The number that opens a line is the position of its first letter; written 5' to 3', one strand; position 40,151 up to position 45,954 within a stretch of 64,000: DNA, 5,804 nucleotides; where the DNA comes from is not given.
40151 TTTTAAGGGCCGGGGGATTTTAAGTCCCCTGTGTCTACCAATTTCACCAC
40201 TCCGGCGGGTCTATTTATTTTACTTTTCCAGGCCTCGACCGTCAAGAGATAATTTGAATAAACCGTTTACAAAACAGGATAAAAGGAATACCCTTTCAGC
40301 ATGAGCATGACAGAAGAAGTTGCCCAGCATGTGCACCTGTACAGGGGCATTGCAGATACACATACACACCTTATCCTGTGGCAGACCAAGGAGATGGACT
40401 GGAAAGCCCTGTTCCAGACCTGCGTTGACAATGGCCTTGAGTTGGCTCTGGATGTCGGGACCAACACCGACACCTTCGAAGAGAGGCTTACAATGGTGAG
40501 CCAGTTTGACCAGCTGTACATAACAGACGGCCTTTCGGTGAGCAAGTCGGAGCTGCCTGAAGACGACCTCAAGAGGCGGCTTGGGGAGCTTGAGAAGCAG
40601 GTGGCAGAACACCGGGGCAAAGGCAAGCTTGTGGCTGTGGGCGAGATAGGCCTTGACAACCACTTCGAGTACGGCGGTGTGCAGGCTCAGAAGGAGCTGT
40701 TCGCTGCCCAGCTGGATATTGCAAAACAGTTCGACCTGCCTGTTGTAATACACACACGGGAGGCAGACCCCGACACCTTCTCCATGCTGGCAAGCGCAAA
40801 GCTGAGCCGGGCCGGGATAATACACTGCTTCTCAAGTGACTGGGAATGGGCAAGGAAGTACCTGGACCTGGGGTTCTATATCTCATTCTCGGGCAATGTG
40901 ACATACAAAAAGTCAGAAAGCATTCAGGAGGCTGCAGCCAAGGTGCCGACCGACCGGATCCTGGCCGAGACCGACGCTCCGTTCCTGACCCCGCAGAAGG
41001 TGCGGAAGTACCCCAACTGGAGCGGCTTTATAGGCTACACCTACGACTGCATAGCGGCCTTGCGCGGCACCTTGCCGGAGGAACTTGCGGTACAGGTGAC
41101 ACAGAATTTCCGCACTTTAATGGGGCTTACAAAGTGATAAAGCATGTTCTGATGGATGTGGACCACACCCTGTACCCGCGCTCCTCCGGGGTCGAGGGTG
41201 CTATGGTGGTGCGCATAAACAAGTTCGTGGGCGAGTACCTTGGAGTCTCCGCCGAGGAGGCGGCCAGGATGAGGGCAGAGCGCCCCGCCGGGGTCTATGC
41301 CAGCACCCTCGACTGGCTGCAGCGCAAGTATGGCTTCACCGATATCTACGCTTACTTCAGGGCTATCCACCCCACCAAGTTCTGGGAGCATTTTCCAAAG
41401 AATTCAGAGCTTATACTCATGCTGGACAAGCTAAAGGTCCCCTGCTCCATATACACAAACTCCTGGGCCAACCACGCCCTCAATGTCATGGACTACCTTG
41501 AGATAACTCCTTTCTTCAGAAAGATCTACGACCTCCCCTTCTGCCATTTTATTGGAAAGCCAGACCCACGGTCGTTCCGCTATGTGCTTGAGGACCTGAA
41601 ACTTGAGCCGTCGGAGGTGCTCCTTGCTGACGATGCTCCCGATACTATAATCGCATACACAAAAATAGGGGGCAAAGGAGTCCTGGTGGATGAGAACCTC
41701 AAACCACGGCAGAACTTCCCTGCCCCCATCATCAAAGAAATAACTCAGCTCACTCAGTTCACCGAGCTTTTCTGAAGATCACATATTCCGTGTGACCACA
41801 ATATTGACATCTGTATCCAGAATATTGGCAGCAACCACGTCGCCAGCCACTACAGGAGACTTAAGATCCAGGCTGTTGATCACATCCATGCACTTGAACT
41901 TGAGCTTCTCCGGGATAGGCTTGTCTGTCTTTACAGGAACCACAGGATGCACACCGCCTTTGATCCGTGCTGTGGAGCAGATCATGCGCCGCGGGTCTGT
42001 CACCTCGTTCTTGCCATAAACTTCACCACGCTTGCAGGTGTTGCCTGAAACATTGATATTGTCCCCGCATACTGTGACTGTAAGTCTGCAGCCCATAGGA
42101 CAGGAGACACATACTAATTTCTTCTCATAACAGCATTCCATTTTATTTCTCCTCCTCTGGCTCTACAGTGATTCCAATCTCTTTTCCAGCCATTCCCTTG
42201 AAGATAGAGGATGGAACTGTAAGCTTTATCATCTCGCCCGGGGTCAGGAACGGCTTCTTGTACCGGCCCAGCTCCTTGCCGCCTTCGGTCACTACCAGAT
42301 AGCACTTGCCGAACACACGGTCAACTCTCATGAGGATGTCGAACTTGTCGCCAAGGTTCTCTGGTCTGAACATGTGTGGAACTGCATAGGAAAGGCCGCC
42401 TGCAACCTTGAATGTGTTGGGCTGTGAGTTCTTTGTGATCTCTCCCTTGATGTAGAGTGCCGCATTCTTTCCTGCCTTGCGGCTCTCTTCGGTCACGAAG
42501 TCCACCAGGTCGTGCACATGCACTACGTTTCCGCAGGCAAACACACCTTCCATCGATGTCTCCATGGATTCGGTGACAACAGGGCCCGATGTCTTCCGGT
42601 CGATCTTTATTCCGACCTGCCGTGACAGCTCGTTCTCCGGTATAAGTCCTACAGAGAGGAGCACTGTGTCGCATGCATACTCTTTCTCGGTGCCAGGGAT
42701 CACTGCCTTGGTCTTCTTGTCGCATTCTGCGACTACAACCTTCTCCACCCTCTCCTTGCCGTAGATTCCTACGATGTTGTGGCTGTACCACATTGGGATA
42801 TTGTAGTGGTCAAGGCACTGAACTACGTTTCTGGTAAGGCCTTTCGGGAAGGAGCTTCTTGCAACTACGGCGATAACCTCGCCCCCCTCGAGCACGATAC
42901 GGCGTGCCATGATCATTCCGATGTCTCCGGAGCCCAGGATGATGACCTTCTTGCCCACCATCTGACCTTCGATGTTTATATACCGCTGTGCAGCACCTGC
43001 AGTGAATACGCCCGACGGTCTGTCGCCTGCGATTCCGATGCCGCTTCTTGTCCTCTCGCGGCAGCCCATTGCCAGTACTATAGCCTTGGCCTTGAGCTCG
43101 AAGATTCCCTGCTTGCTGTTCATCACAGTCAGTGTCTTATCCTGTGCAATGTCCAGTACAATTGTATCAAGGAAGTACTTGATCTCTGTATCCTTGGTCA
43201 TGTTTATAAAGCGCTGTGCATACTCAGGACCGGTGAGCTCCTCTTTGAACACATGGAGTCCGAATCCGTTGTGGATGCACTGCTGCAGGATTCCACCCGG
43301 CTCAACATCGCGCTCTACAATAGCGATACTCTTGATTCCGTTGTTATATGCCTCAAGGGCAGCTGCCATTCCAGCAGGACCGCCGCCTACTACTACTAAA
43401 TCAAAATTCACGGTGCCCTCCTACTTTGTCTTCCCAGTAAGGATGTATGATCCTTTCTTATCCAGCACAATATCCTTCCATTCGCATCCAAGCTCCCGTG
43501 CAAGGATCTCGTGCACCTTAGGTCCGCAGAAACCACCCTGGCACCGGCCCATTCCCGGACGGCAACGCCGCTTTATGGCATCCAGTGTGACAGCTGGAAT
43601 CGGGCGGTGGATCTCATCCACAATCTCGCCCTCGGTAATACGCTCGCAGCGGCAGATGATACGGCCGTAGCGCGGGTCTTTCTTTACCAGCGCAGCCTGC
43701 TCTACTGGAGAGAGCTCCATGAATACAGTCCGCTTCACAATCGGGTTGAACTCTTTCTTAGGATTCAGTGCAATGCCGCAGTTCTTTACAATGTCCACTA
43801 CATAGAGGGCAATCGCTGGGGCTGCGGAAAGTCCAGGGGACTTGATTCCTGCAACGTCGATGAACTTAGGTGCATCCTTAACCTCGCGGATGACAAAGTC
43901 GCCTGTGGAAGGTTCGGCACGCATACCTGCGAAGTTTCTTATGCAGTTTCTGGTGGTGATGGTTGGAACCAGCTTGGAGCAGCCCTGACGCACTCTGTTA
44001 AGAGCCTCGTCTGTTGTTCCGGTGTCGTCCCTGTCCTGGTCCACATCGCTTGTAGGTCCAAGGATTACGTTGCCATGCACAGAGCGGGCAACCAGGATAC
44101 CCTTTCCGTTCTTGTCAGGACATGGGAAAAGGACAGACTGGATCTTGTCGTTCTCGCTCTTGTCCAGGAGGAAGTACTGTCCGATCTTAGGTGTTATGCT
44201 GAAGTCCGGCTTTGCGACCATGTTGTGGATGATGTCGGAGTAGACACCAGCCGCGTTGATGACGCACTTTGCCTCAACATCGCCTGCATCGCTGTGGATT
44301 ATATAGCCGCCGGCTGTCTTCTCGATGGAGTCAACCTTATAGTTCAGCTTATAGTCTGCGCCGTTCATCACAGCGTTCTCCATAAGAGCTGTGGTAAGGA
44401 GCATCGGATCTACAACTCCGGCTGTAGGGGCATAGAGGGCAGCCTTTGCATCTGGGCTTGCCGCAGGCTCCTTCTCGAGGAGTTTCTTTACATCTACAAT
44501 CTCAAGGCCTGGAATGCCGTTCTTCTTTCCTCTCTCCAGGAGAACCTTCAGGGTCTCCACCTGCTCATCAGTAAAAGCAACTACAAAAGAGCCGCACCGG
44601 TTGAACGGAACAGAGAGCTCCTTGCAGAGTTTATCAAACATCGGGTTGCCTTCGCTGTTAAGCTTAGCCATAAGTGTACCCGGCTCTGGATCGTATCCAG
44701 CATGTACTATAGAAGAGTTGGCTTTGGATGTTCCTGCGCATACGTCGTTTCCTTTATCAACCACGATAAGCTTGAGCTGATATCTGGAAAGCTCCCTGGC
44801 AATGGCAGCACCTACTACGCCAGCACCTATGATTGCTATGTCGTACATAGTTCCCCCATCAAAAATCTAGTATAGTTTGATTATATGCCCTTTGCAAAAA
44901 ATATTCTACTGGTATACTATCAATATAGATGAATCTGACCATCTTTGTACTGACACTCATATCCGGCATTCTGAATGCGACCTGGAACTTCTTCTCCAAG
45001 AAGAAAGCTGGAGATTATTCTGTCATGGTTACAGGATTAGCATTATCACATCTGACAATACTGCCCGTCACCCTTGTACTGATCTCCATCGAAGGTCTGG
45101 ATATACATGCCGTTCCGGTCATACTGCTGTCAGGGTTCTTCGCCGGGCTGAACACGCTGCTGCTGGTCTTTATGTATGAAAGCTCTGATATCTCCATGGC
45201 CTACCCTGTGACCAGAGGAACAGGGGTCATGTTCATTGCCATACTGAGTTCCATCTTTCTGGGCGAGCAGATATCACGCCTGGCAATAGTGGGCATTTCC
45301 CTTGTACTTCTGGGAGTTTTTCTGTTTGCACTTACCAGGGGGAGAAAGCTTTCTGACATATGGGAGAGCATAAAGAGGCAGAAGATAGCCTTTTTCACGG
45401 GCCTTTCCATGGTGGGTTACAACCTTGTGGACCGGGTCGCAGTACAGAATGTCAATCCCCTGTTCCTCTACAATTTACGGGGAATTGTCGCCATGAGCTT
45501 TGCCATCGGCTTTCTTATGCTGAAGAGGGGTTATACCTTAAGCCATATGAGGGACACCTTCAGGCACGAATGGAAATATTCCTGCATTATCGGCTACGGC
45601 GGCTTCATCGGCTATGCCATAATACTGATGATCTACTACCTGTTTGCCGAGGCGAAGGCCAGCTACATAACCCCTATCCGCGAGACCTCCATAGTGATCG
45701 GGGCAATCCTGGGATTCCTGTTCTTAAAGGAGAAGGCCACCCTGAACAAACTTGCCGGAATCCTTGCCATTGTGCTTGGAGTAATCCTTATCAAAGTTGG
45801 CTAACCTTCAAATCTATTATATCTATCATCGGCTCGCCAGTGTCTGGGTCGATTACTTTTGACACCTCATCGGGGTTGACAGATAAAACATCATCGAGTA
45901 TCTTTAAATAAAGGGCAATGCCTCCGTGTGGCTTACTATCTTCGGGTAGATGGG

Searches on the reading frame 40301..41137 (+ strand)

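Call 16: search_protein_families(library=pfam, max_evalue=0.000001, proteins=[window:40301-41137:+])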
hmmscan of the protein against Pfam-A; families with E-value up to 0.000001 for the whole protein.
window:40301-41137:+ (278 aa): 1 family
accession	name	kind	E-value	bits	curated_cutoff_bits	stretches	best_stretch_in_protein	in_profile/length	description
PF01026.27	TatD_DNase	-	4e-63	213.6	27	1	19-274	2-252/253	TatD related DNase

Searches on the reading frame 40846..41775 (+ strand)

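Call 16: search_protein_families(library=pfam, max_evalue=0.000001, proteins=[window:40846-41775:+])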
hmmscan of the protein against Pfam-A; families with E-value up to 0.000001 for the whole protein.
window:40846-41775:+ (309 aa): 2 families
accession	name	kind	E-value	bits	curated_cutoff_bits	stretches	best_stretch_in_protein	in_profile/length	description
PF00702.32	Hydrolase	-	6.8e-11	43.4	26.4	1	98-270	1-186/191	haloacid dehalogenase-like hydrolase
PF13419.12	HAD_2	-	4.5e-09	37.1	23.8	1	101-275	1-172/178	Haloacid dehalogenase-like hydrolase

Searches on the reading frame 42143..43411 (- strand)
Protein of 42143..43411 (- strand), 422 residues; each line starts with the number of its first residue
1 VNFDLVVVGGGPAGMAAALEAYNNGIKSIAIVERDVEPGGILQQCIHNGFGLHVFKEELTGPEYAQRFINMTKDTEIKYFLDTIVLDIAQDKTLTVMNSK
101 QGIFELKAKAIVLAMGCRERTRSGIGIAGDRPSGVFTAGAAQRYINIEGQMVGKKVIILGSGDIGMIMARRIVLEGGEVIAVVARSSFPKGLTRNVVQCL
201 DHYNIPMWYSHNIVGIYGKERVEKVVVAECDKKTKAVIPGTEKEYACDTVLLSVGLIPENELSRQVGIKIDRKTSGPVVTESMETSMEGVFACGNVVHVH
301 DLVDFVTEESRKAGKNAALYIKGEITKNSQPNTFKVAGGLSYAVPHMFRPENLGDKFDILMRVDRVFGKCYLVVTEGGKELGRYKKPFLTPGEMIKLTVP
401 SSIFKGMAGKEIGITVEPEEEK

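Call 16: search_protein_families(library=pfam, max_evalue=0.000001, proteins=[window:42143-43411:-])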
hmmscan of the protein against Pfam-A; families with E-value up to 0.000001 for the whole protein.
window:42143-43411:- (422 aa): 3 families
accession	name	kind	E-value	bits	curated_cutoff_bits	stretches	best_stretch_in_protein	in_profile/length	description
PF07992.20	Pyr_redox_2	-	9.8e-32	111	26.1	1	3-298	1-279/291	Pyridine nucleotide-disulphide oxidoreductase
PF13738.12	Pyr_redox_3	-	2.6e-16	60.2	30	1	56-294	75-305/305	Pyridine nucleotide-disulphide oxidoreductase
PF00890.30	FAD_binding_2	-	2.6e-08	33.9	20.4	0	4-37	1-33/414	FAD binding domain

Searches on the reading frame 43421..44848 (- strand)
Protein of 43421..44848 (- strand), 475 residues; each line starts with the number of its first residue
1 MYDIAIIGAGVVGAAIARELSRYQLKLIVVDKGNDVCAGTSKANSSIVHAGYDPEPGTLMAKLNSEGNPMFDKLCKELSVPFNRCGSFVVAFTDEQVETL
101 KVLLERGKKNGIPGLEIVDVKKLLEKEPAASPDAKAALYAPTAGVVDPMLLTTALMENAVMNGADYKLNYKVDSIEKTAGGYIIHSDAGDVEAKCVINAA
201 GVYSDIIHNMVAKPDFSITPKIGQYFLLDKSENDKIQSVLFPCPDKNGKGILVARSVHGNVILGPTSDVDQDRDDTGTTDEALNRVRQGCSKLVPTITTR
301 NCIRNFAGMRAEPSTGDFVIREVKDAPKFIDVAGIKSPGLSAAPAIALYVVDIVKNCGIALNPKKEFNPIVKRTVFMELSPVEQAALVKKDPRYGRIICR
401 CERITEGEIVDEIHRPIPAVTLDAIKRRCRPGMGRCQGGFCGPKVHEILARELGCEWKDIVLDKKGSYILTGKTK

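Call 16: search_protein_families(library=pfam, max_evalue=0.000001, proteins=[window:43421-44848:-])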
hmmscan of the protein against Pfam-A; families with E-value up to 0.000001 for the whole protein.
window:43421-44848:- (475 aa): 3 families
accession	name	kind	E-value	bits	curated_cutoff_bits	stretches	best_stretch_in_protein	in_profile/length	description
PF01266.30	DAO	-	5.9e-71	240.3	27.9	1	3-352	1-352/353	FAD dependent oxidoreductase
PF04324.20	Fer2_BFD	-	2.1e-12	47.6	26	1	397-451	1-50/50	BFD-like [2Fe-2S] binding domain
PF13738.12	Pyr_redox_3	-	2.2e-07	30.9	30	0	167-205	99-137/305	Pyridine nucleotide-disulphide oxidoreductase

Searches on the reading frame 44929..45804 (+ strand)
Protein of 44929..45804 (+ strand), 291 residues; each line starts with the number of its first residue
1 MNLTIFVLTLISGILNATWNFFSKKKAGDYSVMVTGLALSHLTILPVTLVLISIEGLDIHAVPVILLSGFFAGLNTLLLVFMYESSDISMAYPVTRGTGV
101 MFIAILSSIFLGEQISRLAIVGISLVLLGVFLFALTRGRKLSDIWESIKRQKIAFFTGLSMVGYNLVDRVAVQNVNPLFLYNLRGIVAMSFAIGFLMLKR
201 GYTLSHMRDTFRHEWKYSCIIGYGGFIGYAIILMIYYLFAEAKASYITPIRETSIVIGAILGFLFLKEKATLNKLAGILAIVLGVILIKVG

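Call 16: search_protein_families(library=pfam, max_evalue=0.000001, proteins=[window:44929-45804:+])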
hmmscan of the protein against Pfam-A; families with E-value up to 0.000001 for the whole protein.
window:44929-45804:+ (291 aa): 1 family
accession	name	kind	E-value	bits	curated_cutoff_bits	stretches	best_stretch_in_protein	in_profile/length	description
PF00892.27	EamA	-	6.5e-20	72.2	28.2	1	154-288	7-133/135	EamA-like transporter family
